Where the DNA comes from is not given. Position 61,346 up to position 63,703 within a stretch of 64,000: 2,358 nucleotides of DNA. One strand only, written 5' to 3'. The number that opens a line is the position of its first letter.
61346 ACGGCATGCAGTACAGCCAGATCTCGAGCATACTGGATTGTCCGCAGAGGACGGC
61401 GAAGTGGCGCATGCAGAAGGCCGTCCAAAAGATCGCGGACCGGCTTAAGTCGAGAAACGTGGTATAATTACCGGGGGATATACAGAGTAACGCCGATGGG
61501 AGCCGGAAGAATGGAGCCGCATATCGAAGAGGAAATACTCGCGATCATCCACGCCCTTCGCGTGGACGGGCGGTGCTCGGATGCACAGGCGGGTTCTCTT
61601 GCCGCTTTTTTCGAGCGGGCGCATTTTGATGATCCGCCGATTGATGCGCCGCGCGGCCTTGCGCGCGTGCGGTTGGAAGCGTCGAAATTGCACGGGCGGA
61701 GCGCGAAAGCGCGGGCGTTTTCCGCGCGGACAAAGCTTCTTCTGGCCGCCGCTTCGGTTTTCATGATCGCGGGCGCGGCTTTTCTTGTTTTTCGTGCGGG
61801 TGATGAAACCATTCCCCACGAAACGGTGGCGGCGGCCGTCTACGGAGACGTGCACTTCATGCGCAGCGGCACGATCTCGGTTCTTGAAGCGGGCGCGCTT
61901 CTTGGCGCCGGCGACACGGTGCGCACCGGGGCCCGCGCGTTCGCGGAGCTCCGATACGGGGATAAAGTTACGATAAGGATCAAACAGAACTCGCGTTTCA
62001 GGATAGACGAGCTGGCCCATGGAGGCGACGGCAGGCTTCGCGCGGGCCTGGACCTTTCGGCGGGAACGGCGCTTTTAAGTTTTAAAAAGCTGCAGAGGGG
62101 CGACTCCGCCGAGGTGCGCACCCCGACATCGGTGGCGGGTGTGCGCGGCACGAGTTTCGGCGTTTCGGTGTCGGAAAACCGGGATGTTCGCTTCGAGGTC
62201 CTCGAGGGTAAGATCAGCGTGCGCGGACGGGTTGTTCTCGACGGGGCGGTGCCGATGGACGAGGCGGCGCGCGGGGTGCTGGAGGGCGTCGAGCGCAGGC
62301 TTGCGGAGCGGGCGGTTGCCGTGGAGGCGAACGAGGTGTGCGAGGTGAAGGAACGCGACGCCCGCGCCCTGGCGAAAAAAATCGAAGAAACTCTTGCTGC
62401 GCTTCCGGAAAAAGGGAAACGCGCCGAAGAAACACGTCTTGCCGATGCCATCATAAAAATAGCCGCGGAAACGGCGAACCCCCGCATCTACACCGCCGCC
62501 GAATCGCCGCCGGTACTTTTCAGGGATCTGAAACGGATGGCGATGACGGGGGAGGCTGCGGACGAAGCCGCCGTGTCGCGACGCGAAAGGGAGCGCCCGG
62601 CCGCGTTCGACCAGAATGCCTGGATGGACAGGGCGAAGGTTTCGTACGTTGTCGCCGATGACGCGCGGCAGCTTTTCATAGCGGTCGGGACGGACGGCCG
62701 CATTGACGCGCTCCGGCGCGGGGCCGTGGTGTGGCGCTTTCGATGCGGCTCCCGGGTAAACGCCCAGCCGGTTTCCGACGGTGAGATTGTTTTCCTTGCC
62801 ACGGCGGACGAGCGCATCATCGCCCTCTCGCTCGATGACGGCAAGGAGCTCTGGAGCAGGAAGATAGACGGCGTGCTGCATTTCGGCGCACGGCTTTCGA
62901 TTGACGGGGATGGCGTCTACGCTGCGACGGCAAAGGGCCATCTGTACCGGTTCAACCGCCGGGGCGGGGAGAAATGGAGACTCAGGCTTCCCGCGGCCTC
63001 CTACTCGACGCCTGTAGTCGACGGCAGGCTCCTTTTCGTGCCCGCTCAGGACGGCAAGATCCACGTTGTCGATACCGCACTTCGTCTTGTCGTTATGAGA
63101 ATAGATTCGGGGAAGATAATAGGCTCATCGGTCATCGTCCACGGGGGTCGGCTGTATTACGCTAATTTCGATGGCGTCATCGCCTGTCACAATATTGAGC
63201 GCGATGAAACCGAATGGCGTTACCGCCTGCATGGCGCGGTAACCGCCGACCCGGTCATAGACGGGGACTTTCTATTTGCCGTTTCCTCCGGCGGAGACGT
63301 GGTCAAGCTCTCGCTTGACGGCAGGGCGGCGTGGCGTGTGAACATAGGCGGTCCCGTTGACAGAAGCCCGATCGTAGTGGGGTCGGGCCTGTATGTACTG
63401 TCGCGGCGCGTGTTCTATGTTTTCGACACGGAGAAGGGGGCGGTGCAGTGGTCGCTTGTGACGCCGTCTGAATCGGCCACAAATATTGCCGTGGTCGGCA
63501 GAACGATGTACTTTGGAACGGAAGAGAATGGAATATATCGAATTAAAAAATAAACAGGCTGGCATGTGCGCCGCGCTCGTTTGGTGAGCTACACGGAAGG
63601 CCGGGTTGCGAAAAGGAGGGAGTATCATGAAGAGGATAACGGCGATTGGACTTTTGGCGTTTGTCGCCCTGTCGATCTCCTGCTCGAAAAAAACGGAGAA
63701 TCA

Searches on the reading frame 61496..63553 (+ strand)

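Call 51: search_protein_families(library=pfam, proteins=[window:61496-63553:+], max_evalue=0.00001)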
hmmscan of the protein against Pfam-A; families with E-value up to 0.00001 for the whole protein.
window:61496-63553:+ (685 aa): 3 families
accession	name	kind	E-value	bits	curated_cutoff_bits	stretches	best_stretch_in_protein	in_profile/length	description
PF13360.13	PQQ_2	-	1.3e-32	113.7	27.6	3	389-527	32-186/233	Outer membrane protein assembly factor BamB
PF13570.13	Beta-prop_ACSF4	-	1.7e-30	107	133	2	395-548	64-222/329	Beta-alanine-activating enzyme, beta-propeller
PF04773.18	FecR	-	5.7e-15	56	24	1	140-240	1-96/97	FecR protein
